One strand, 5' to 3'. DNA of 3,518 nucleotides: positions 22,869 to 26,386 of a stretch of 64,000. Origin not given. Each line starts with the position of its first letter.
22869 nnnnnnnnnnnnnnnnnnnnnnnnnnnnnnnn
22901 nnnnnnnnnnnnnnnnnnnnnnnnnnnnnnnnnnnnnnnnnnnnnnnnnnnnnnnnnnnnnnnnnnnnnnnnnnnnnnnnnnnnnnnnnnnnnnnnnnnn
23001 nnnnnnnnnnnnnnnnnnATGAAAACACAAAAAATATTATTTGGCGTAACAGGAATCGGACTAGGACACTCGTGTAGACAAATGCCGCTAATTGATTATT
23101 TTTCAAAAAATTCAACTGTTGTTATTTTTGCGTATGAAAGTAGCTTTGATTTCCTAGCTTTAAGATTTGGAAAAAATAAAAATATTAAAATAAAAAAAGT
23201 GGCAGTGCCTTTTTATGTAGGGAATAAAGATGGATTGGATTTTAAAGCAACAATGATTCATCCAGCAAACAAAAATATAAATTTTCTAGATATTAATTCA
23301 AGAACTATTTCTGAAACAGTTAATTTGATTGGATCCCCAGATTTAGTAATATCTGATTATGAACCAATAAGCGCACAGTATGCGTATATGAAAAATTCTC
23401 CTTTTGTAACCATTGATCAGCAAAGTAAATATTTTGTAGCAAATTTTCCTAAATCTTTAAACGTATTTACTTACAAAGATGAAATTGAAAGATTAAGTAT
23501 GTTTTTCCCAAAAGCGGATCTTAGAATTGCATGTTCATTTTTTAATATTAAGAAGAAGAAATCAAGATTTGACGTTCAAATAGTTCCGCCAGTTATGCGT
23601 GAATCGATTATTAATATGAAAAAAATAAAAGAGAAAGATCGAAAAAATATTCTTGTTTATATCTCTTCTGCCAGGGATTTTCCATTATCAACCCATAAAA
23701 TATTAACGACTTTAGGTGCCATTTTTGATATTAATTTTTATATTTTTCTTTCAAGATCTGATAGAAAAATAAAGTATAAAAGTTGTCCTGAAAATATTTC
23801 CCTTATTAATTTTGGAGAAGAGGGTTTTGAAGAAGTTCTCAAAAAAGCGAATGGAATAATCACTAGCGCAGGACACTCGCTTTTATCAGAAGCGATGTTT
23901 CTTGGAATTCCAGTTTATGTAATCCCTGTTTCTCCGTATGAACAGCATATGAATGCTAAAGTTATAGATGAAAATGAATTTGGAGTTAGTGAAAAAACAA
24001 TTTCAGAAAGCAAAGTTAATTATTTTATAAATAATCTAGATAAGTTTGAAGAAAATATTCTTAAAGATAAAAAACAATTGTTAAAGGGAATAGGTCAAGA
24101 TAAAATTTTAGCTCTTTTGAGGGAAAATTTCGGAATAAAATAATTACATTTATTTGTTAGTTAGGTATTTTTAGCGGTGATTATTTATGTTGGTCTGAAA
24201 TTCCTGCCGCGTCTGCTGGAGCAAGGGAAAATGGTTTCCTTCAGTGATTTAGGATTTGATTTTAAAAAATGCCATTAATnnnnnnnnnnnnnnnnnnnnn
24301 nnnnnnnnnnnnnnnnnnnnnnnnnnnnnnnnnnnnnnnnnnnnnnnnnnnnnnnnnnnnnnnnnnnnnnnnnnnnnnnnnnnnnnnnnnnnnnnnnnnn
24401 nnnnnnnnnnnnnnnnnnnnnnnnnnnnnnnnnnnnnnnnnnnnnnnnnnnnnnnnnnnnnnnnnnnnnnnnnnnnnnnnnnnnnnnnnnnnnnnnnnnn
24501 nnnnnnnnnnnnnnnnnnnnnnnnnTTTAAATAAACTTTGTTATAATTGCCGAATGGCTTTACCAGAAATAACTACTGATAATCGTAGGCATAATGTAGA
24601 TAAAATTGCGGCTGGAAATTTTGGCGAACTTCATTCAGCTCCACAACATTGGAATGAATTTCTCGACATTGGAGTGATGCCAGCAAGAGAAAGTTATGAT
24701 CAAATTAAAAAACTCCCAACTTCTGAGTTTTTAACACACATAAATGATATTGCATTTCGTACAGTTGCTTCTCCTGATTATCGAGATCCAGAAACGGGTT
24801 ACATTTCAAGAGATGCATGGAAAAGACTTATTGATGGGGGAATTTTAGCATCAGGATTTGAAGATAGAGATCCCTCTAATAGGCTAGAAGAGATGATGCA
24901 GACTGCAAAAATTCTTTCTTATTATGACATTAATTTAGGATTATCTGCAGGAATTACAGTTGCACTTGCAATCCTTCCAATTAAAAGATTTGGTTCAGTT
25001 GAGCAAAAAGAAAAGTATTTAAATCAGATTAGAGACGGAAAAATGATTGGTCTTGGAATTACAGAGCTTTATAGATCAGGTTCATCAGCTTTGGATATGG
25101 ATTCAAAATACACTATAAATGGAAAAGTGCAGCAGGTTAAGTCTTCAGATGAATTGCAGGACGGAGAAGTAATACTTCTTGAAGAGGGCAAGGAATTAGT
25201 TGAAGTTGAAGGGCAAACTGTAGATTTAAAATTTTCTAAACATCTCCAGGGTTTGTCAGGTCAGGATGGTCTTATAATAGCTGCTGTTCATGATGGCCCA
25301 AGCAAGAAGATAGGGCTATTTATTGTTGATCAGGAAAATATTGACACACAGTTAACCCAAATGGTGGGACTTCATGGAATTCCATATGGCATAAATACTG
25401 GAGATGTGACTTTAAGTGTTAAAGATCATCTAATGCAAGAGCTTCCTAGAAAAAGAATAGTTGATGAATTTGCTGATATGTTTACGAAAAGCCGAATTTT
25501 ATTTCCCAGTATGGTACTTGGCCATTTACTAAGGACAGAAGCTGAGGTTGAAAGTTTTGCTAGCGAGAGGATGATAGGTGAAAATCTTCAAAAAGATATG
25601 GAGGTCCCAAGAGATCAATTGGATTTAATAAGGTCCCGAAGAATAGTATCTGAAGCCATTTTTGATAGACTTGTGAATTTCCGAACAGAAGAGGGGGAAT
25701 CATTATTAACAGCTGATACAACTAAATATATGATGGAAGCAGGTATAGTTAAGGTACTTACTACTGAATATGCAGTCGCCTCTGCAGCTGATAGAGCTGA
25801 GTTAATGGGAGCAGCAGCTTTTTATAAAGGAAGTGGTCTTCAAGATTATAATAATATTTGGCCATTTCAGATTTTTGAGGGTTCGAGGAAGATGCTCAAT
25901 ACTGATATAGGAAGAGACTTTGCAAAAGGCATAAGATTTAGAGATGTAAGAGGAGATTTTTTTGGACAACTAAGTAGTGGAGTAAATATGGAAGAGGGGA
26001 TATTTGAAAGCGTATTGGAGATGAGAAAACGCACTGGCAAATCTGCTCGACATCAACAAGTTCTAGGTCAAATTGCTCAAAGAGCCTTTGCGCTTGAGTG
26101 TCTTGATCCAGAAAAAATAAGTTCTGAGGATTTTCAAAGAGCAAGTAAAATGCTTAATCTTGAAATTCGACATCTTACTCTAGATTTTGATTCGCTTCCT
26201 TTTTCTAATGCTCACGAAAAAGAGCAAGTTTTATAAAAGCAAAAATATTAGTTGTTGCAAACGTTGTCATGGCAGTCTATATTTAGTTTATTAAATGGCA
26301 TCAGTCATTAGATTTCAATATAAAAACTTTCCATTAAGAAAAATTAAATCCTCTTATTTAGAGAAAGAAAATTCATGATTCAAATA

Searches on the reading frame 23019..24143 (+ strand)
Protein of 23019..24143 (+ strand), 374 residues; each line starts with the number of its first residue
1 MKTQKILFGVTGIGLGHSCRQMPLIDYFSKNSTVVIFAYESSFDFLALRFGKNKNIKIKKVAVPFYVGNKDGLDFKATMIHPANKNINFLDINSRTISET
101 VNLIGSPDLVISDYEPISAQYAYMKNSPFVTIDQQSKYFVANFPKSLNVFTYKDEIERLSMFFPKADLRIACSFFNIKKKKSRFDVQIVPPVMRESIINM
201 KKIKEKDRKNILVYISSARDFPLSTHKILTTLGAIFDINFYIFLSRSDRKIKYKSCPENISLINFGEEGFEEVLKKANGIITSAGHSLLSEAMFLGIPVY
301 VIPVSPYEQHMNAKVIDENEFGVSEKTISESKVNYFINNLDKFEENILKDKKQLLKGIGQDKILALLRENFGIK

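Call 79: search_protein_families(library=pfam, proteins=[window:23019-24143:+], max_evalue=0.0001)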
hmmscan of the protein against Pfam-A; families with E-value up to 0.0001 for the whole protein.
window:23019-24143:+ (374 aa): 1 family
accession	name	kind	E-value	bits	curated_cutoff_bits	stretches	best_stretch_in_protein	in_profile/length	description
PF13528.12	Glyco_trans_1_3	-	1.2e-38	133.5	25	1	5-340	2-321/322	Glycosyl transferase family 1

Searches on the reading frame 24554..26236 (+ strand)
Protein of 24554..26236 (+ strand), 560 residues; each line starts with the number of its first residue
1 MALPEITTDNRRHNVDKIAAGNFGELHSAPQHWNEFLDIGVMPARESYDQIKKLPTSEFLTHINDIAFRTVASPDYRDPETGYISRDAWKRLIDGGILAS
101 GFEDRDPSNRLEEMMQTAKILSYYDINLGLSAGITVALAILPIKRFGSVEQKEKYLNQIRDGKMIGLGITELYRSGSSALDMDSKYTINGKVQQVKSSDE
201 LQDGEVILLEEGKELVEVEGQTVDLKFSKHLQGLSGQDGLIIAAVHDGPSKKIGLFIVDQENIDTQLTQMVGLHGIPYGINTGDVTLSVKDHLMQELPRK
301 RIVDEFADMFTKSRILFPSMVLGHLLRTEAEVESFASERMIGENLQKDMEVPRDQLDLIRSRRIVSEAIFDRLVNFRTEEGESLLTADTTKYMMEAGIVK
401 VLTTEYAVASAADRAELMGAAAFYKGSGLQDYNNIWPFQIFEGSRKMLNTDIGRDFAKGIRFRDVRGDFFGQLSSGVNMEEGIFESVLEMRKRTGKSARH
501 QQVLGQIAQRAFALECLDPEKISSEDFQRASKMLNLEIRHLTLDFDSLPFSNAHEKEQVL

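Call 79: search_protein_families(library=pfam, proteins=[window:24554-26236:+], max_evalue=0.0001)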
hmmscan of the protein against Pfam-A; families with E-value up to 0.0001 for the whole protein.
window:24554-26236:+ (560 aa): 1 family
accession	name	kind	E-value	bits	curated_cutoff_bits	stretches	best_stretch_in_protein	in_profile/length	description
PF02771.21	Acyl-CoA_dh_N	-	1.9e-06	28.6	22.9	1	75-162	24-112/113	Acyl-CoA dehydrogenase, N-terminal domain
